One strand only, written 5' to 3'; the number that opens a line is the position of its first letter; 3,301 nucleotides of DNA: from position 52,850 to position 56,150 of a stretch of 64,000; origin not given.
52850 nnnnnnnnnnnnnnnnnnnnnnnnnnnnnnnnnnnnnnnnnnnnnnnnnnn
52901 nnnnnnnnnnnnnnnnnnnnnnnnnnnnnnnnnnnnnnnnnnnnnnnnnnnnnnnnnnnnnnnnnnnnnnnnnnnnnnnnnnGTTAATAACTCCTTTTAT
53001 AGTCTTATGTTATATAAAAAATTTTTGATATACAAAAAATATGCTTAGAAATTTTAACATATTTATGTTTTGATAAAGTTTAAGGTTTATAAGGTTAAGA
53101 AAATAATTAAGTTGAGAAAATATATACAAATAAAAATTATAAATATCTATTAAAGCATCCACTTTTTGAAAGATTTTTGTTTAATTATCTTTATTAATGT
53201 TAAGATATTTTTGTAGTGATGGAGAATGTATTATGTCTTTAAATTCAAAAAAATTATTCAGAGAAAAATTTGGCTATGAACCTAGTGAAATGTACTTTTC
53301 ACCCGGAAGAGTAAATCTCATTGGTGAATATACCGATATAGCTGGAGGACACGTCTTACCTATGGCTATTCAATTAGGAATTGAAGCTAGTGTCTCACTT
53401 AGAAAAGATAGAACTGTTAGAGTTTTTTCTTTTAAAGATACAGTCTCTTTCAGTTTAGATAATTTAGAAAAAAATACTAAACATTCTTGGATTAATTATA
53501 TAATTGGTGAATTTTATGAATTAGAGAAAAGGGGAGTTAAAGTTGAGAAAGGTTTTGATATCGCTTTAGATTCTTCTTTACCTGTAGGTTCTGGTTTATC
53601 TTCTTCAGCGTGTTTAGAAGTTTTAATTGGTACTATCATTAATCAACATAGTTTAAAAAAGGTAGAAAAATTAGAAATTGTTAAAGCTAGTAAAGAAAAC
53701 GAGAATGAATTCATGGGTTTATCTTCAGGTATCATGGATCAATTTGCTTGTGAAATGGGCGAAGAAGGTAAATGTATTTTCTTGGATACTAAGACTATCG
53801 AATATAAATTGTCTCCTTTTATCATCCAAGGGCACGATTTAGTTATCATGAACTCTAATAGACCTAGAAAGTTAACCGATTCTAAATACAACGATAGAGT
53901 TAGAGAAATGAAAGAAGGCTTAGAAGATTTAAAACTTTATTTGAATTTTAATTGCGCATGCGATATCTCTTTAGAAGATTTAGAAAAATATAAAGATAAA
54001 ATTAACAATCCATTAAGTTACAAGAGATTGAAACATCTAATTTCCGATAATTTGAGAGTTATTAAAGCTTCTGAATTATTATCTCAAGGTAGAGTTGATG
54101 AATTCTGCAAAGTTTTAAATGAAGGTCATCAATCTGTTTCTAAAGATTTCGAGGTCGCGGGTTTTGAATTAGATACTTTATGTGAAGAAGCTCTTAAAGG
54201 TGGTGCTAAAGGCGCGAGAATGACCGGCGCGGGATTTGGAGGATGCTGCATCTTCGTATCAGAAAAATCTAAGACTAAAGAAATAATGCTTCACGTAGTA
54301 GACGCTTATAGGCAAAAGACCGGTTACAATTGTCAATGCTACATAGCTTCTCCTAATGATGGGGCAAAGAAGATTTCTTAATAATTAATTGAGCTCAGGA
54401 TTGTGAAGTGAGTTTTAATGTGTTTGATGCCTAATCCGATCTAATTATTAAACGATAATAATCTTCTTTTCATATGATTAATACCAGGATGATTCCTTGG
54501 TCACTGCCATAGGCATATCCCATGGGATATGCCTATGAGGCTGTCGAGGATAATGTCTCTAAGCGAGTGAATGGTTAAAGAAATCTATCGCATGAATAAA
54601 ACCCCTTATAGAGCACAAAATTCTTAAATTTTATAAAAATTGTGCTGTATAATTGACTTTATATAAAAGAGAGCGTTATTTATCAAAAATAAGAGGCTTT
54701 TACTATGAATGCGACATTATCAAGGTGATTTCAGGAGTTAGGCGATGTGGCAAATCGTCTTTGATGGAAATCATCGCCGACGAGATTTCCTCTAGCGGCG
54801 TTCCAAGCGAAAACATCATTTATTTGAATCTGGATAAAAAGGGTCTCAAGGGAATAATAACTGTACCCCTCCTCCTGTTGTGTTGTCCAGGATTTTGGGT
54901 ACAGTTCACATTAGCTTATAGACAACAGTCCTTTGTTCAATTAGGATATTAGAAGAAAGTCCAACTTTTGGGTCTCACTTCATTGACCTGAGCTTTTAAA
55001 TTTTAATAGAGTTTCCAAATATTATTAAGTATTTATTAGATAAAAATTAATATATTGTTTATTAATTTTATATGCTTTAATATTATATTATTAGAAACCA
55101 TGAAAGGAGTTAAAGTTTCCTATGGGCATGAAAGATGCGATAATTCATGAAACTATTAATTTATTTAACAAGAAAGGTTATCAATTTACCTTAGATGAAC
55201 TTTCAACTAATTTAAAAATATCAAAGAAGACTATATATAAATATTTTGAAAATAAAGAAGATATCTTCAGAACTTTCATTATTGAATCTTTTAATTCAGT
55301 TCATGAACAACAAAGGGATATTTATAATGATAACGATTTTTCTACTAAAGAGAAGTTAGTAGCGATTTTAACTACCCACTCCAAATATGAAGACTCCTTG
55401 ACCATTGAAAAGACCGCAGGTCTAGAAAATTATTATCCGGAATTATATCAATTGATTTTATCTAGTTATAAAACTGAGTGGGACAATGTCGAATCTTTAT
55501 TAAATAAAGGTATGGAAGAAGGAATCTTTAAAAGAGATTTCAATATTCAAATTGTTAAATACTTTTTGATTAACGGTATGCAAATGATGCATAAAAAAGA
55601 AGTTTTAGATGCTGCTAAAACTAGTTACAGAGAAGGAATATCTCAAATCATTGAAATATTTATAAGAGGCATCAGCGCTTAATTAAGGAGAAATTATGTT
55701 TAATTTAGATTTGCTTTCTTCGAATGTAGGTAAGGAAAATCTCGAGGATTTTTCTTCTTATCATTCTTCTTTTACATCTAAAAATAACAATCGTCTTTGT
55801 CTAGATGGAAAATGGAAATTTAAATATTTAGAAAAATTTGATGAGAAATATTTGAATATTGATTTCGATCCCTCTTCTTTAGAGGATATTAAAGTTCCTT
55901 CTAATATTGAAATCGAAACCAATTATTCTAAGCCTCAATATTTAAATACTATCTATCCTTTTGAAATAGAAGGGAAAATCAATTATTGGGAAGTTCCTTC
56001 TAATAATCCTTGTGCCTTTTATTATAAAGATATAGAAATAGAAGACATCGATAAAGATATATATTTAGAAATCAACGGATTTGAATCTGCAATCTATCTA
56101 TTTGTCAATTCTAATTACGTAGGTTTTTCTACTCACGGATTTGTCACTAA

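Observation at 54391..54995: IR-flanked ~600-bp GC-richer remnant between galK and TetR-lacZ with a truncated AAA-ATPase gene and a 28/30-nt perfect palindrome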

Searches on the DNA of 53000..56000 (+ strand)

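Call 5: search_rna_families(source=window, start=53000, end=56000, threshold=evalue, max_evalue=1, show_alignments=3)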
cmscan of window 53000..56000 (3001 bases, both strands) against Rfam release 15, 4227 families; matches with E-value up to 1: 1.
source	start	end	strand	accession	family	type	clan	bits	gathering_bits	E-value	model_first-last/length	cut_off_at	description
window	55856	55923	-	RF03463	mir-3036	Gene; miRNA;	-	24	70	0.42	1-58/58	no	mir-3036 microRNA precursor family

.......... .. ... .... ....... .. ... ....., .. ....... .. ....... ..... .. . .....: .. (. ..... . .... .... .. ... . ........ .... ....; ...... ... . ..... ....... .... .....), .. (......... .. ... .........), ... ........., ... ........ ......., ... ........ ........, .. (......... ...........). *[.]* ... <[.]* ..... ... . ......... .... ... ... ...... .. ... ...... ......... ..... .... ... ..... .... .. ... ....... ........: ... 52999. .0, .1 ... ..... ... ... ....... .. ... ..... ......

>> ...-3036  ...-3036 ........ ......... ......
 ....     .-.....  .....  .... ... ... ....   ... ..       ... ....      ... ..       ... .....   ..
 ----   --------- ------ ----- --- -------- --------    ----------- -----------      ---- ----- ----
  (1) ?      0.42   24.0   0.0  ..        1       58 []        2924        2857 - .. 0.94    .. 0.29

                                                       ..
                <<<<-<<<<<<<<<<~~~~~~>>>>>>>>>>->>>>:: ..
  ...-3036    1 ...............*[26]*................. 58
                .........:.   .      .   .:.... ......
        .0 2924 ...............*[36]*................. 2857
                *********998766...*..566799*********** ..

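Call 10: search_dna_similar(query=window:54382-55121:+, collection=plasmids, mode=distant, max_evalue=0.01)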
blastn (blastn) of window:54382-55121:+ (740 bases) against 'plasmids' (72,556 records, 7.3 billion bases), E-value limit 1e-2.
No match.

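Call 11: search_dna_similar(query=window:54382-55121:+, collection=phages, mode=distant, max_evalue=0.01)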
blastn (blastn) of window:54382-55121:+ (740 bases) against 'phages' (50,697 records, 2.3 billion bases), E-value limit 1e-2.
No match.

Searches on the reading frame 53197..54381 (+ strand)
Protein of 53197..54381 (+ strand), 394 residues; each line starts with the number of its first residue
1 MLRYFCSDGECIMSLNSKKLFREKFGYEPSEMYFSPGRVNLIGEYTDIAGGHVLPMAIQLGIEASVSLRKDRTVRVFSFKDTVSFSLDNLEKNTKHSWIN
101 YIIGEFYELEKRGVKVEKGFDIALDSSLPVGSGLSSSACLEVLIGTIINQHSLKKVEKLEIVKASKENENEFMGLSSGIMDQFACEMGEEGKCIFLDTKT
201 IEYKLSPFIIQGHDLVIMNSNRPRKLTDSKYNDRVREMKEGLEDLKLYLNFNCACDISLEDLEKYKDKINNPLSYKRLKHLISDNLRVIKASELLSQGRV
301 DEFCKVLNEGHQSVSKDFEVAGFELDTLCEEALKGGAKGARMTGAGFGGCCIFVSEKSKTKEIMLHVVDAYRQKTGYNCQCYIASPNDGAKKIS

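Call 8: find_encoding_contigs(protein=window:53197-54381:+, flank=6000, max_places=10)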
Protein window:53197-54381:+ (394 aa): 4 contigs read that carry it; 1 place shown.
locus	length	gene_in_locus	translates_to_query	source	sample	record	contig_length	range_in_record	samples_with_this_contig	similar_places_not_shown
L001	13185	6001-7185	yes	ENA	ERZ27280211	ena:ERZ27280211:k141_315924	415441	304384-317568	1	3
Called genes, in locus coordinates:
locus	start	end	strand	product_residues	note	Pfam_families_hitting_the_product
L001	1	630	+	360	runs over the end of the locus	PF02463:SMC_N (weak), PF00005:ABC_tran, PF08352:oligo_HPY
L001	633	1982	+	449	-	-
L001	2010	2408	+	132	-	-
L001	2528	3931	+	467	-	PF19289:PmbA_TldD_3rd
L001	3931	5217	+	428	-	PF19289:PmbA_TldD_3rd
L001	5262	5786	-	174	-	PF00255:GSHPx, PF00578:AhpC-TSA, PF08534:Redoxin (faint)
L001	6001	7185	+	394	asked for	PF10509:GalKase_gal_bdg, PF00288:GHMP_kinases_N, PF08544:GHMP_kinases_C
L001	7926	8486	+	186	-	PF00440:TetR_N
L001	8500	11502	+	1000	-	PF02837:Glyco_hydro_2_N, PF00703:Glyco_hydro_2, PF02836:Glyco_hydro_2_C, PF16353:LacZ_4, PF02929:Bgal_small_N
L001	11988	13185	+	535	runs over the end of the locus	PF00133:tRNA-synt_1, PF01406:tRNA-synt_1e (weak), PF09334:tRNA-synt_1g, PF00133:tRNA-synt_1, PF19303:Anticodon_3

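Call 9: search_protein_families(library=pfam, proteins=[window:53197-54381:+], max_evalue=0.1)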
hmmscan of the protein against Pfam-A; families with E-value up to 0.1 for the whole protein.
window:53197-54381:+ (394 aa): 3 families
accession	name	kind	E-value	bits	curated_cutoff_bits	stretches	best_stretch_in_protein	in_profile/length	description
PF10509.15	GalKase_gal_bdg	-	2.8e-18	65.6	23.1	1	20-67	2-48/49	Galactokinase galactose-binding signature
PF00288.32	GHMP_kinases_N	-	6.1e-16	58.9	22.3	1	102-188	3-86/87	GHMP kinases N terminal domain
PF08544.19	GHMP_kinases_C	-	5.1e-11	43.2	21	1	293-363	3-74/85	GHMP kinases C terminal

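Call 38: search_protein_families(library=padloc, proteins=[L096:1490-2719:+], max_evalue=0.01)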
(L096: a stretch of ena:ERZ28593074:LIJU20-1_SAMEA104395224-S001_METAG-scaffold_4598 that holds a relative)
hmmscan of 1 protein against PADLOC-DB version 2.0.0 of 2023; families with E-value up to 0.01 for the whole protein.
L096:1490-2719:+ (410 aa): 7 families
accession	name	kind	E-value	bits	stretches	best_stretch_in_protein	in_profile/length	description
PDLC04787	PDC-S01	-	1.5e-130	433.8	1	1-406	6-408/412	-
PDLC04789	PDC-S01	-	1.8e-28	97.6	1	24-294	20-268/375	-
PDLC04791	PDC-S01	-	1.3e-18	64.9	1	5-303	3-289/395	-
PDLC04790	PDC-S01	-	4.3e-15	53.4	1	25-298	31-296/422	-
PDLC04786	PDC-S01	-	1e-08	32.3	1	25-154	24-155/439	-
PDLC04788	PDC-S01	-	6.8e-08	29.8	1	25-274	23-281/448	-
PDLC04792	PDC-S01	-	1.3e-05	22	1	13-156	10-155/452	-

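Call 39: search_protein_families(library=ncbifam, proteins=[L096:1490-2719:+], max_evalue=0.01)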
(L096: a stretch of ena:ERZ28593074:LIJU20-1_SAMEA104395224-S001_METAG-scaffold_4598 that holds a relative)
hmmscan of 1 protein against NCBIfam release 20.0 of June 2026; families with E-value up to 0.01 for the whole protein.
L096:1490-2719:+ (410 aa): 0 families

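Call 54: search_protein_families(library=pfam, proteins=[L096:1490-2719:+], max_evalue=0.001)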
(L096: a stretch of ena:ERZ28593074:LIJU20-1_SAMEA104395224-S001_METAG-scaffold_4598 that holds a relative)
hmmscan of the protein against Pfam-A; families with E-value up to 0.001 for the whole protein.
L096:1490-2719:+ (410 aa): 3 families
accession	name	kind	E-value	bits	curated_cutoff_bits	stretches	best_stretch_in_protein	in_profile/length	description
PF13173.12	AAA_14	-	2.1e-29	102.6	27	1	23-152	4-128/129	AAA domain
PF13635.12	DUF4143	-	4.7e-11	43.1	28.1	1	205-355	1-159/160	Domain of unknown function (DUF4143)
PF01637.24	ATPase_2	-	0.00032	21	33.2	1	4-88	2-88/225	ATPase domain predominantly from Archaea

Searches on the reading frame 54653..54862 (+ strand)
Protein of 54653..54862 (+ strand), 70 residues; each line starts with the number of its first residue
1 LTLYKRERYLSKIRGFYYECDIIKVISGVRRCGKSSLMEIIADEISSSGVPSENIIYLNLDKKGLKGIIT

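Call 12: find_homologous_proteins(query=window:54653-54862:+, max_evalue=0.001)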
Query seq(70 aa) (70 aa): 82 proteins with E <= 0.001 among 82 candidates.
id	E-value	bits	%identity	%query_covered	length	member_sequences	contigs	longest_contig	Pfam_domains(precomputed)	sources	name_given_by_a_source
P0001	5.2e-25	104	76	97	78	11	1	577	PF13173.13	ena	-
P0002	2.6e-24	102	69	100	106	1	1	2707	PF13173.13,PF01637.25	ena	-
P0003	4.8e-24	101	71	100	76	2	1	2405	PF13173.13,PF01637.25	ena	-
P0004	6.0e-24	101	70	100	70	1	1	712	PF13173.13,PF01637.25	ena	-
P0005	1.1e-23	100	74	100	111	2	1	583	PF13173.13,PF01637.25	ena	-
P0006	1.3e-23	99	76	97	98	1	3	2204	PF13173.13,PF01637.25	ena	-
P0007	2.5e-23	99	72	97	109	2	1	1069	PF13173.13,PF01637.25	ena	-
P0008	6.3e-23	97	76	90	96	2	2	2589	PF13173.13,PF01637.25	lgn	-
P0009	1.1e-22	97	70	100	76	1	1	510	PF13173.13,PF01637.25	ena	-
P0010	2.8e-22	95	69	100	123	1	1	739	PF13173.13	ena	-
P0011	8.0e-22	94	71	100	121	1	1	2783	PF13173.13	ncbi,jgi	jgi:predicted AAA+ superfamily ATPase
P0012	9.6e-22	94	70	94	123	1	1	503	PF13173.13,PF01637.25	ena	-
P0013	1.0e-21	93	67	100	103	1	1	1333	PF13173.13,PF01637.25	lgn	-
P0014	4.0e-21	92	69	97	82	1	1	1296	PF13173.13,PF01637.25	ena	-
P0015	4.3e-21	91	74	87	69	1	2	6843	PF13173.13,PF01637.25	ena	-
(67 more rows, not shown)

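Call 14: find_related_loci(query=window:54653-54859:+, collection=genome_contigs, flank=5000)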
Query seq(69 aa) (69 aa) in genome_contigs; peptide patterns used: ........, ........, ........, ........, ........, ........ (x = any residue, [..] = any of these).
486 stretches matched a pattern; 185 encode a relative of the query (tblastn E <= 1e-3); the best 80 are kept; 80 distinct loci.
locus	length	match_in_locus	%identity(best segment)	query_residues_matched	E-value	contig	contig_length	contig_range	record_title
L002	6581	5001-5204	69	1-68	5e-29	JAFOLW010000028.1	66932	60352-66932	MAG: Erysipelotrichaceae bacterium isolate RGIG586 Dairy_cattle_Duodenum.Co__c1033542, whole genome shotgun sequence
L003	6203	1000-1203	68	1-68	8e-29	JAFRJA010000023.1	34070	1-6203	MAG: Erysipelotrichaceae bacterium isolate RGIG2514 Goat_Jejunum-3__c40658, whole genome shotgun sequence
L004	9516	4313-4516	69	1-68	1e-28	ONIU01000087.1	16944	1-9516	uncultured bacterium isolate RUG334 genome assembly, contig: scaffold_6243, whole genome shotgun sequence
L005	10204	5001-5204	69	1-68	2e-28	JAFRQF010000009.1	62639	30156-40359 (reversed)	MAG: Erysipelotrichaceae bacterium isolate RGIG2701 Goat_Omasum-3__c144625, whole genome shotgun sequence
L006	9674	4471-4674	65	1-68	2e-28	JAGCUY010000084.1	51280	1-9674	MAG: Kiritimatiellae bacterium isolate RGIG10146 Yak_Rumen-4__c876962, whole genome shotgun sequence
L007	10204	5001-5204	72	1-68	4e-28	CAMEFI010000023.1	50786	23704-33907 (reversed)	MAG: uncultured Clostridium sp. isolate SRR11489776_bin.38_metaWRAP_v1.3_MAG genome assembly, contig: ERZ11466742.349, w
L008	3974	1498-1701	71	1-68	5e-28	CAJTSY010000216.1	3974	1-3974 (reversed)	MAG TPA_asm: uncultured Acetatifactor sp. isolate MGBC110447 genome assembly, contig: MGBC110447.216, whole genome shotg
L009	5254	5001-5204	69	1-68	6e-28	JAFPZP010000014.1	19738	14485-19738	MAG: Candidatus Riflebacteria bacterium isolate RGIG1619 Goat_Abomasum.Co__c317293, whole genome shotgun sequence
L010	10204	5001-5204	68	1-68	9e-28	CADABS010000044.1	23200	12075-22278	MAG: uncultured Erysipelotrichaceae bacterium isolate RUG13150 genome assembly, contig: RUG13150_asm_44, whole genome sh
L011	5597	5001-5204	66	1-68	1e-27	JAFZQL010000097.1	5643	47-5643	MAG: Erysipelotrichaceae bacterium isolate RGIG8004 Water_buffalos_Rumen-1__c568257, whole genome shotgun sequence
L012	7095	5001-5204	65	1-68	5e-26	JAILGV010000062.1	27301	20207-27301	MAG: Solobacterium sp. isolate RUI107 k141_6261665_flag=0_multi=14.9087_len=27301, whole genome shotgun sequence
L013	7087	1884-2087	60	1-68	6e-26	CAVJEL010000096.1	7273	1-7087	Ruminococcus intestinalis isolate H07682-L1_cleanbin_000046 genome assembly, contig: Spades_H07682-L1_contig_7709, whole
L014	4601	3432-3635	65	1-68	7e-26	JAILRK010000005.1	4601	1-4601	MAG: Oscillospiraceae bacterium isolate RUI382 k141_1117874_flag=0_multi=17.4664_len=4601, whole genome shotgun sequence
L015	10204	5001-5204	62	1-68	2e-25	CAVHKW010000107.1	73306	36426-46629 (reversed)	uncultured Oscillospiraceae bacterium isolate H07653-L1_cleanbin_000033 genome assembly, contig: Spades_H07653-L1_contig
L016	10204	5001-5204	65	1-68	3e-25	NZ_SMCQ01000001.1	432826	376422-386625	Longibaculum muris strain DSM 29487 Ga0244711_101, whole genome shotgun sequence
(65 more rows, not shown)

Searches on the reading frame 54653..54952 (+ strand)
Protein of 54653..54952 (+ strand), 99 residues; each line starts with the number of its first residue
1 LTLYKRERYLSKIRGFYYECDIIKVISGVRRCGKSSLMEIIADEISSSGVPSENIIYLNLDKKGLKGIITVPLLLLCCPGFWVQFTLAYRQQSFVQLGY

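Call 9: search_protein_families(library=pfam, proteins=[window:54653-54952:+], max_evalue=0.1)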
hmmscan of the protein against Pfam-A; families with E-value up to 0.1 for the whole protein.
window:54653-54952:+ (99 aa): 3 families
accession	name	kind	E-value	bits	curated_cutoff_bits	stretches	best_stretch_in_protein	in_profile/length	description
PF13173.12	AAA_14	-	1.6e-07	31.8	27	1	23-66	4-43/129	AAA domain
PF01637.24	ATPase_2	-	0.0019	18.5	33.2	1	4-60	2-57/225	ATPase domain predominantly from Archaea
PF00910.28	RNA_helicase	-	0.019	15.9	21.5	1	25-61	2-40/105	RNA helicase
